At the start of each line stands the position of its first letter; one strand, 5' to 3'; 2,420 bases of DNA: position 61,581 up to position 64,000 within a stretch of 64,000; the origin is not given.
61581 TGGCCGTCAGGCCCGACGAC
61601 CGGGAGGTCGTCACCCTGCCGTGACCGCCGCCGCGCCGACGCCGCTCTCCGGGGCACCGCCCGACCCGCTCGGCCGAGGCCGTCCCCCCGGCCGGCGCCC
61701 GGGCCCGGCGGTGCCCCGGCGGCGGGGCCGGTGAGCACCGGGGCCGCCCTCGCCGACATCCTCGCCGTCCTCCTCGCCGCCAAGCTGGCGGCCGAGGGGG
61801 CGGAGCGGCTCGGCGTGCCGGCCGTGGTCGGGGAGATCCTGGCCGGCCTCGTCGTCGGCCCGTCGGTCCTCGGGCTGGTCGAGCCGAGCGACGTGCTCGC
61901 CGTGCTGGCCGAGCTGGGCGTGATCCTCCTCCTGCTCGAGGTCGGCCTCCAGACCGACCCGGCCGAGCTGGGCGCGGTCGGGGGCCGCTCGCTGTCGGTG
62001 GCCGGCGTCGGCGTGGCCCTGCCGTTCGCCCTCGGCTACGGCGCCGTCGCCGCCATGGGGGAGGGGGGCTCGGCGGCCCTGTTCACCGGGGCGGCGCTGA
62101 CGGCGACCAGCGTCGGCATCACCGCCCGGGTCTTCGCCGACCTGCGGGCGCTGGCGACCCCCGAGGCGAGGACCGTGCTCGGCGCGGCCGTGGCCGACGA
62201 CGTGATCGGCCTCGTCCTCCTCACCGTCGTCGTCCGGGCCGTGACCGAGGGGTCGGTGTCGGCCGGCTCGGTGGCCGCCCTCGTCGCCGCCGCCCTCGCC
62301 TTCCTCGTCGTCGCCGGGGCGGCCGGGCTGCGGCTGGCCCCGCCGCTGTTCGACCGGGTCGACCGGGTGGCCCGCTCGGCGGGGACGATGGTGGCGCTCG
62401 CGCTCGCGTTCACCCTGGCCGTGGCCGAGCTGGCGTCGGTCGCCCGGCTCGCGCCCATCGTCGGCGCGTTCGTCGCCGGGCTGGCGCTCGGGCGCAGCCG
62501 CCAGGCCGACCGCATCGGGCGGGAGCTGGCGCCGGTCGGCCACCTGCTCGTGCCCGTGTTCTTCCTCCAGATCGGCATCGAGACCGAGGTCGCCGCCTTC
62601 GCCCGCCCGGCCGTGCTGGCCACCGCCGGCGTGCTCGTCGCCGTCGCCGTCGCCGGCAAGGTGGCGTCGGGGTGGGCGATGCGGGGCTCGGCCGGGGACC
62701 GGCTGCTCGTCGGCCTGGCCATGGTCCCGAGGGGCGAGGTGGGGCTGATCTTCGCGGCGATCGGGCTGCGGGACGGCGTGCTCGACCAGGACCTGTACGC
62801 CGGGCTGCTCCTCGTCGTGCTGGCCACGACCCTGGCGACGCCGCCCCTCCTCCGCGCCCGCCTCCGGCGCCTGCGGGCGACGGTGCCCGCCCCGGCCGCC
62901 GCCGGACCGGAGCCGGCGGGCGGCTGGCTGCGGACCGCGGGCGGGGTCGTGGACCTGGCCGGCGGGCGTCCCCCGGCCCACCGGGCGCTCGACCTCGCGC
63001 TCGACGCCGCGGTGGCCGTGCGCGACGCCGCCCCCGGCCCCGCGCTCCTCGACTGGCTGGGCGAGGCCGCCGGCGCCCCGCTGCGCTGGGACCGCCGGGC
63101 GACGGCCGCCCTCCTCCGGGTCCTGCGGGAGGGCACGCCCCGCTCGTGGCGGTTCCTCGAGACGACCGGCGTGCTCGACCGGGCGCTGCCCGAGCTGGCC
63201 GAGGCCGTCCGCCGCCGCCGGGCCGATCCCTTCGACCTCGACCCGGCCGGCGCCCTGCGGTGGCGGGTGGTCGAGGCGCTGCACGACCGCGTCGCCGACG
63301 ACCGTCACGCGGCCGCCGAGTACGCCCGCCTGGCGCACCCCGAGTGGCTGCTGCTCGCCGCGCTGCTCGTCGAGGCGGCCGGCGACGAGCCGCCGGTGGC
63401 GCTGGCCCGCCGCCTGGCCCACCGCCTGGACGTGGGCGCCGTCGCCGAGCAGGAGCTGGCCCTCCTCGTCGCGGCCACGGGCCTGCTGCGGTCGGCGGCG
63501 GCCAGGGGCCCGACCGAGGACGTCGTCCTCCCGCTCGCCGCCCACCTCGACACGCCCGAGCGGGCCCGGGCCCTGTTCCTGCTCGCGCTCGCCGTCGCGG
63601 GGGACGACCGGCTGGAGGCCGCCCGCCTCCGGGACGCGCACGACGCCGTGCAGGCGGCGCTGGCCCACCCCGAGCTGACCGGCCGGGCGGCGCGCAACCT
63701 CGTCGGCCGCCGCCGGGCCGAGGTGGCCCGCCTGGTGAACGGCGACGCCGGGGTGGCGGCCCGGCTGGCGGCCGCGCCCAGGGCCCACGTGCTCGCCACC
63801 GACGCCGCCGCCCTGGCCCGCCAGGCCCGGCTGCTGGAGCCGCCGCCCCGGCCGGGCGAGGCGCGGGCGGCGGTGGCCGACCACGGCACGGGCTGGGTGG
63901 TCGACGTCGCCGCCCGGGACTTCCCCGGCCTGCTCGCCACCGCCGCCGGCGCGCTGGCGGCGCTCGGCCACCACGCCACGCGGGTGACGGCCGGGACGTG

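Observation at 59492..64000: amtB is followed by a cation/proton antiporter fused to a degenerate GlnD-like sensor module; no PII gene in the locus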

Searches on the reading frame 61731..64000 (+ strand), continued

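Call 45: predict_structure(alignment_id=A3)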
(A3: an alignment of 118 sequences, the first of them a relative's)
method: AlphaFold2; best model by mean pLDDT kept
length: 891 residues; sequences in the alignment: 118
mean_pLDDT: 89.0   pTM: 0.79
mean pLDDT of the five models: 89.0, 88.5, 87.1, 85.1, 83.5
residues with pLDDT >= 90: 488; 70-90: 378; 50-70: 20; < 50: 5
segments of 3 or more residues with pLDDT < 50: 887-891
pLDDT, mean of each block of 10 residues (from residue 1): 82 91 89 92 87 86 90 77 81 94 96 92 84 79 85 87 84 80 86 89 90 86 91 87 89 86 86 90 90 96 95 91 92 82 89 94 93 91 79 92 94 91 97 91 87 94 95 92 95 87 77 95 97 98 96 91 94 96 93 86 90 98 94 97 85 65 90 92 82 94 94 94 95 89 90 87 92 95 90 88 89 91 86 89 77 89 90 92 54 35
secondary structure, 60 per line:
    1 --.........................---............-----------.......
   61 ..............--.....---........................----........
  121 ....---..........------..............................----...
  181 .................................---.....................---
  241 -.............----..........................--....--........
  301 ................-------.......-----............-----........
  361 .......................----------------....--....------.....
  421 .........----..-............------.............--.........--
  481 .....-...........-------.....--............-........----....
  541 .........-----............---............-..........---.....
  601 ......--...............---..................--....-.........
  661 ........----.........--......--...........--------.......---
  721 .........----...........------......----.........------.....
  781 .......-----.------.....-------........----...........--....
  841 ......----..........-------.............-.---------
elements in order (helices of 4 or more, strands of 3 or more residues): H3-27 H31-42 H54-74 H77-81 H85-108 H113-124 H128-137 H144-173 H178-213 H217-237 H242-254 H259-284 H287-290 H293-316 H324-330 H336-347 H353-383 E400-403 E406-409 H416-429 H437-448 H455-467 H470-478 H481-485 H487-497 H505-509 H512-523 H525-532 H537-549 H555-566 H570-581 H583-592 H596-606 H609-623 H627-644 H647-650 H652-668 H673-681 H684-689 H692-702 E711-717 E721-729 H734-744 E751-756 E761-769 H776-787 E800-804 E812-819 H824-834 E837-846 E851-860 H868-880

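Call 48: fold_search(model_id=the predicted structure, library=pdb)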
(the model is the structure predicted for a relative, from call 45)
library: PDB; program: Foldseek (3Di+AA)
matches with E <= 10: 372; with E <= 0.001: 54
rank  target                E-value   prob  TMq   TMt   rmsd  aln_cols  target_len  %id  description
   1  5bz2                  7.0e-18  1.00  0.40  0.91   2.5       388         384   41  CRYSTAL STRUCTURE OF THE SODIUM PROTON ANTIPORTER NAPA IN INWARD-FACING CONFORMATION (released 2016-01-20)
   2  4bwz                  3.9e-17  1.00  0.37  0.78   4.2       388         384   41  Crystal structure of the sodium proton antiporter, NapA (released 2013-08-28)
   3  8bxg_B                1.0e-09  1.00  0.37  0.59   3.9       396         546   24  Structure of the K/H exchanger KefC. (released 2023-12-20)
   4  9emb_B                1.4e-09  1.00  0.37  0.57   3.9       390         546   25  Structure of KefC Asp156Asn variant (released 2024-06-05)
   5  8bxg_A                3.4e-09  1.00  0.39  0.61   3.8       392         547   23  Structure of the K/H exchanger KefC. (released 2023-12-20)
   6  8by2_A                3.8e-09  1.00  0.38  0.59   4.1       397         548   24  Structure of the K+/H+ exchanger KefC with GSH. (released 2023-12-27)
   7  9emb_A                3.8e-08  1.00  0.38  0.59  12.2       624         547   20  Structure of KefC Asp156Asn variant (released 2024-06-05)
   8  8u7d_A                1.8e-06  1.00  0.38  0.36  24.9       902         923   13  R399A mutant of sea urchin SLC9C1 at pH 6 in Na+ - Relaxed state (released 2025-03-26)
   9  7b4m_A                2.7e-06  1.00  0.34  0.60   5.2       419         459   17  CryoEM structure of the human sodium proton exchanger NHA2 in nanodisc (released 2022-01-12)
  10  7p1i_A                3.4e-06  1.00  0.35  0.64   5.2       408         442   16  Cryo EM structure of bison NHA2 in detergent and N-terminal extension helix (released 2022-01-26)
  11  8pdv                  4.7e-06  1.00  0.39  0.34  29.4       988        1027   13  cGMP-bound SpSLC9C1 in lipid nanodiscs, protomer (released 2023-11-08)
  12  8pd9                  5.3e-06  1.00  0.38  0.33  27.1      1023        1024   13  cAMP-bound SpSLC9C1 in lipid nanodiscs, protomer state 1 (released 2023-11-08)
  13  8xq7_A                5.7e-06  1.00  0.36  0.31  27.9       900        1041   13  Structure of the sea urchin spSLC9C1 in state-1 w/ cAMP dimer (released 2024-07-17)
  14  8u7r_B                5.7e-06  1.00  0.37  0.33  29.4       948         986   13  WT sea urchin SLC9C1 at pH 6 in presence of K+ (released 2025-03-26)
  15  7b4l_A                6.2e-06  1.00  0.32  0.58   6.0       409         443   18  CryoEM structure of the human sodium proton exchanger NHA2 (released 2022-01-12)
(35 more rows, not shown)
